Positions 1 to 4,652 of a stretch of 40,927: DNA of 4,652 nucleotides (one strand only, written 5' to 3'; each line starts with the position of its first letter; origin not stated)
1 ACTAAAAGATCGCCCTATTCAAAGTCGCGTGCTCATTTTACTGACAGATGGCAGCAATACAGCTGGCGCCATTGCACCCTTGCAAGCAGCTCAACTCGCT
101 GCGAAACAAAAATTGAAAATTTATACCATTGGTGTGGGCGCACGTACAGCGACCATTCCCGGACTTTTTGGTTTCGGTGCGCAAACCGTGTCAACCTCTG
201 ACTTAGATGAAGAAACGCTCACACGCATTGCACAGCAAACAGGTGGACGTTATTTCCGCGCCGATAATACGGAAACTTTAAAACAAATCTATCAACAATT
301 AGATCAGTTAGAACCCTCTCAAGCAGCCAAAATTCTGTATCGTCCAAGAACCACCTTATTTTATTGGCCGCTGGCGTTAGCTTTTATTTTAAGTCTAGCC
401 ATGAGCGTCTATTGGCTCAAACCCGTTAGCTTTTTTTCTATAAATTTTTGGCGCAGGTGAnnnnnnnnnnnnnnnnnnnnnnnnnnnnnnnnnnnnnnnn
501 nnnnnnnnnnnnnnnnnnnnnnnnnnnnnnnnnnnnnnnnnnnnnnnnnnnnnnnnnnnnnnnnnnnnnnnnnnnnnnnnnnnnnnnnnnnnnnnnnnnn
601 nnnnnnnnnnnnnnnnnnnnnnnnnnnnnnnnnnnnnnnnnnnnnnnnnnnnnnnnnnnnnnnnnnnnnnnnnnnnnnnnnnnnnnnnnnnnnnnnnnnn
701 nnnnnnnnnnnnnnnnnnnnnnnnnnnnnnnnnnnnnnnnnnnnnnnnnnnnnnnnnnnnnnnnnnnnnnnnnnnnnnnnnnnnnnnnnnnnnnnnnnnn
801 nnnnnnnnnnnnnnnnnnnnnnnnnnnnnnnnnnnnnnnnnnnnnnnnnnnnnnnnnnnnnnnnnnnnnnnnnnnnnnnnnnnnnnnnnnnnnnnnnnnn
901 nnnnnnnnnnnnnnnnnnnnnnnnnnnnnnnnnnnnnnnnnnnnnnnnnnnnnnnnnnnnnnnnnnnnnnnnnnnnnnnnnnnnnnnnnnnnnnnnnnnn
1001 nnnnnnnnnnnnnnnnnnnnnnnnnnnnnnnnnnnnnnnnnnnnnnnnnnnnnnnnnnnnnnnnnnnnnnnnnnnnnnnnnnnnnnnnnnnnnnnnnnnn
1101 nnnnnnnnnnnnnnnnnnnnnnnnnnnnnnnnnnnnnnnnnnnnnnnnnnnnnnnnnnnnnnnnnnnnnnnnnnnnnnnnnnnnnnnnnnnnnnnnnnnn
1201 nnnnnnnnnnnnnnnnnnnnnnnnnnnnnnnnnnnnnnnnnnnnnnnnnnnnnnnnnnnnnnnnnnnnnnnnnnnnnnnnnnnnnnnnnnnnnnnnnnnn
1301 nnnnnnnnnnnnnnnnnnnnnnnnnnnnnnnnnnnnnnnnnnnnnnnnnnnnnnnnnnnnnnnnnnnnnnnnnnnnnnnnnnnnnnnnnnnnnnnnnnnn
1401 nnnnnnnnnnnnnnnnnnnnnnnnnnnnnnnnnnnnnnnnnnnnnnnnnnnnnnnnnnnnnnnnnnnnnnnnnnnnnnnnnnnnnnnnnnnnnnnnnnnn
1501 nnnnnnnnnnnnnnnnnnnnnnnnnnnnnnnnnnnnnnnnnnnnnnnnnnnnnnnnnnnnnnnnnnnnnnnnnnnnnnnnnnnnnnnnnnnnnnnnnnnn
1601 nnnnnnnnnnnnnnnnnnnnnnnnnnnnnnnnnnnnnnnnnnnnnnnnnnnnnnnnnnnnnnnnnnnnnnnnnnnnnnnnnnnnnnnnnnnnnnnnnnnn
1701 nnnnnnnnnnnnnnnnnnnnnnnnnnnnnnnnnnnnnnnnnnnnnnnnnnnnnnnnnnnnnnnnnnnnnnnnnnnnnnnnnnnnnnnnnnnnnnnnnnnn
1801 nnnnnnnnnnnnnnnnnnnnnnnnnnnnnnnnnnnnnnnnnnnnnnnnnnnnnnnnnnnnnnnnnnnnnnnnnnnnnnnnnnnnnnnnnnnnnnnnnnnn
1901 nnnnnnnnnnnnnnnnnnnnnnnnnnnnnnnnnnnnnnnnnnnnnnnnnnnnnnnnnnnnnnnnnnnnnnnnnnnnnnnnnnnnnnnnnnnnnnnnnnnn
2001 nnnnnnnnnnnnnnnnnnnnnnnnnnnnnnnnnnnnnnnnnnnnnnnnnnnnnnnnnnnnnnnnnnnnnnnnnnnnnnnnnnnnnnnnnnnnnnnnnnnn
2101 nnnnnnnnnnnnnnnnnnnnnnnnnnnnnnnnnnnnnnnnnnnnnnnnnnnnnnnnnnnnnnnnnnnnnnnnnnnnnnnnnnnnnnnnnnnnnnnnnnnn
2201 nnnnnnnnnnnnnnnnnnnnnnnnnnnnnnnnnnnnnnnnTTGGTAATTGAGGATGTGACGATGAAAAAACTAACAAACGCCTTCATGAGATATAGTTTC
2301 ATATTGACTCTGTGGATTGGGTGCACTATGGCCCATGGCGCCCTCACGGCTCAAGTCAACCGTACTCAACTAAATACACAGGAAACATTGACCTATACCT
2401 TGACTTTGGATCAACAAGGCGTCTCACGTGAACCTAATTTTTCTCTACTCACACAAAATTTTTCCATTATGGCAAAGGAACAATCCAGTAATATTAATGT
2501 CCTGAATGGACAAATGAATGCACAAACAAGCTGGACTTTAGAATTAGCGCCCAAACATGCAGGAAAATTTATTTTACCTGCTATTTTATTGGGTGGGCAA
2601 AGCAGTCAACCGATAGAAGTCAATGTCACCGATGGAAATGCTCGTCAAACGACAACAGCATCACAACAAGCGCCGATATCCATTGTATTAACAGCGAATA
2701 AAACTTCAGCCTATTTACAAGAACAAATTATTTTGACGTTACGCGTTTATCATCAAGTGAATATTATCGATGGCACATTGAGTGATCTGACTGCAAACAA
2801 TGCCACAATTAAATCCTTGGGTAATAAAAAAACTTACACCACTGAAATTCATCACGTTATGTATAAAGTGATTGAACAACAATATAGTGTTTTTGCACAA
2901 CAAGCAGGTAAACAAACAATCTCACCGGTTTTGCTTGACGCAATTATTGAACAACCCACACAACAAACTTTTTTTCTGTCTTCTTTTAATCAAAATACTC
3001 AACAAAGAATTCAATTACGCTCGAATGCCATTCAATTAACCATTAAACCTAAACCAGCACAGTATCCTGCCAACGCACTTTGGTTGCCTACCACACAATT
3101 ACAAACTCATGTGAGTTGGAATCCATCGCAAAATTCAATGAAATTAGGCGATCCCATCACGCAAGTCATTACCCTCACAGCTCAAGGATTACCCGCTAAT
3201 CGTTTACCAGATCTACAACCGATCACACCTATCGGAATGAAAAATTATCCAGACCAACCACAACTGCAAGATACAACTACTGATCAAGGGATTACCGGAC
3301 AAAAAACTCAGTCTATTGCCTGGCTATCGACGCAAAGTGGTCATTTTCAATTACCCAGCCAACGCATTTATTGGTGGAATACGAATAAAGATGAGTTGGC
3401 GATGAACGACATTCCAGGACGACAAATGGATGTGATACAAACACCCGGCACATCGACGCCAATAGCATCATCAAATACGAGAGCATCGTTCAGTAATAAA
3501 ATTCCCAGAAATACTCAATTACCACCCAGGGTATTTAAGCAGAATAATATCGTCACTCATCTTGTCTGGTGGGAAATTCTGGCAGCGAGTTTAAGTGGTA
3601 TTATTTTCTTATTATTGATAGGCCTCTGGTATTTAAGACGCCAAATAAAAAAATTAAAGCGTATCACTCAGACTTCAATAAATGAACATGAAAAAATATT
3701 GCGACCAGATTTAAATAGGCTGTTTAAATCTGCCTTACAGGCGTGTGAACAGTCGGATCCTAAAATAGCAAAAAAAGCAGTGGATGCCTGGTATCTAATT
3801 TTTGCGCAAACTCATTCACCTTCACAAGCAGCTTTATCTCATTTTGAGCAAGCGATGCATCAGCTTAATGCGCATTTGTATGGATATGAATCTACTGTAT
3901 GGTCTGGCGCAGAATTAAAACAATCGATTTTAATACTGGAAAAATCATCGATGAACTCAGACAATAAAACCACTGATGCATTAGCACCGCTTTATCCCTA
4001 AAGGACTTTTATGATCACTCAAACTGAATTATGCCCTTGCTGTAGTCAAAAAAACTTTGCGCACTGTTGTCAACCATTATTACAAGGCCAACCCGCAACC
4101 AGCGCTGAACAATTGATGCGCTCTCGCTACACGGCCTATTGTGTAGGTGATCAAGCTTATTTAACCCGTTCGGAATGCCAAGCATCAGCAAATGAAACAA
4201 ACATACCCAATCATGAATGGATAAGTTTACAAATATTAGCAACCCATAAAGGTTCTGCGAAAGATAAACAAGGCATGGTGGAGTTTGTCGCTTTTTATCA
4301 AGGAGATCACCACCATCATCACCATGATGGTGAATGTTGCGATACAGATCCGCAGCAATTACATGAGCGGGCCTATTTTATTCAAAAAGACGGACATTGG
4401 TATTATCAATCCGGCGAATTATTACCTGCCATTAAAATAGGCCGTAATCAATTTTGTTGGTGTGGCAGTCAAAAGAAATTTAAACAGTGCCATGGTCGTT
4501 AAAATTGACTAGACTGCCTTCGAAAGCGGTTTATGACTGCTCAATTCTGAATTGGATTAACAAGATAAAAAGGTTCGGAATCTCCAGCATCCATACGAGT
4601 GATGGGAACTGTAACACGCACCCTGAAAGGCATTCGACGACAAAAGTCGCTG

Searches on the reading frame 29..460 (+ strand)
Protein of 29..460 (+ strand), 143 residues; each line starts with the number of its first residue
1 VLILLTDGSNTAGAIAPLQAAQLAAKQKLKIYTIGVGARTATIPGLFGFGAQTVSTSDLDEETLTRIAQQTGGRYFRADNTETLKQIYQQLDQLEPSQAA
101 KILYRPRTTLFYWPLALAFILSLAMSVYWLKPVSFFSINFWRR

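Call 38: search_protein_families(library=pfam, proteins=[window:29-460:+], max_evalue=0.001)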
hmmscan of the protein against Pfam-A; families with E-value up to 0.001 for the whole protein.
window:29-460:+ (143 aa): 1 family
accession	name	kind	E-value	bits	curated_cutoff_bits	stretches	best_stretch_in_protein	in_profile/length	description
PF00092.34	VWA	-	2.8e-08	34.6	23.8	1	2-90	107-174/174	von Willebrand factor type A domain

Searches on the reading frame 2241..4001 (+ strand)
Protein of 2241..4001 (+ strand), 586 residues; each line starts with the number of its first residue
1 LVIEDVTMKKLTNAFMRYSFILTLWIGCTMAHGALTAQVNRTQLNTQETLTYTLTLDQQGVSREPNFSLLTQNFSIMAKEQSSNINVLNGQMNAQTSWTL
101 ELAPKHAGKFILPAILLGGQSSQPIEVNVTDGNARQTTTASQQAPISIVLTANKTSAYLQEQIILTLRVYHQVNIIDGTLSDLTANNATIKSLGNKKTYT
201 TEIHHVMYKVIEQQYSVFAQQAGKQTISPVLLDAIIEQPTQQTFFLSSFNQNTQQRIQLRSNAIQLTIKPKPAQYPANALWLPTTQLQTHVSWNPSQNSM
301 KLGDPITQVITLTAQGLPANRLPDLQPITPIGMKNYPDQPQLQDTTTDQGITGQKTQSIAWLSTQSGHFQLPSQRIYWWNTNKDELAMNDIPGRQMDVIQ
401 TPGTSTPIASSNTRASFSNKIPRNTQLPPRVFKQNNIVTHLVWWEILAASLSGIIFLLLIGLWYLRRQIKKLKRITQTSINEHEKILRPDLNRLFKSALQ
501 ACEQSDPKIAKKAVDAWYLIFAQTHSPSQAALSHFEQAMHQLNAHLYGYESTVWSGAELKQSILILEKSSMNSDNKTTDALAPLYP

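Call 38: search_protein_families(library=pfam, proteins=[window:2241-4001:+], max_evalue=0.001)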
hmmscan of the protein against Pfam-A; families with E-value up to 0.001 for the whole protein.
window:2241-4001:+ (586 aa): 2 families
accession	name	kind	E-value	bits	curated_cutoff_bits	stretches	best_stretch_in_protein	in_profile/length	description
PF13584.12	BatD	-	8.7e-21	74.8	24.1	1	37-129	1-92/92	BatD DUF11 like domain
PF25607.1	DUF7939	-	5e-11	43.2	27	1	493-564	3-75/81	Domain of unknown function (DUF7939)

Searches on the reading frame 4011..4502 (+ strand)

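Call 38: search_protein_families(library=pfam, proteins=[window:4011-4502:+], max_evalue=0.001)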
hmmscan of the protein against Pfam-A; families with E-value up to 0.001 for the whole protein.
window:4011-4502:+ (163 aa): 2 families
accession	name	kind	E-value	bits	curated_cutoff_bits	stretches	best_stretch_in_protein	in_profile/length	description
PF17775.7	YchJ_M-like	-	1.1e-20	74.7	22.7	1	31-135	1-99/99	YchJ, middle NTF2-like domain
PF02810.21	SEC-C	-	3.6e-11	43.2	20.4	2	145-163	1-19/19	SEC-C motif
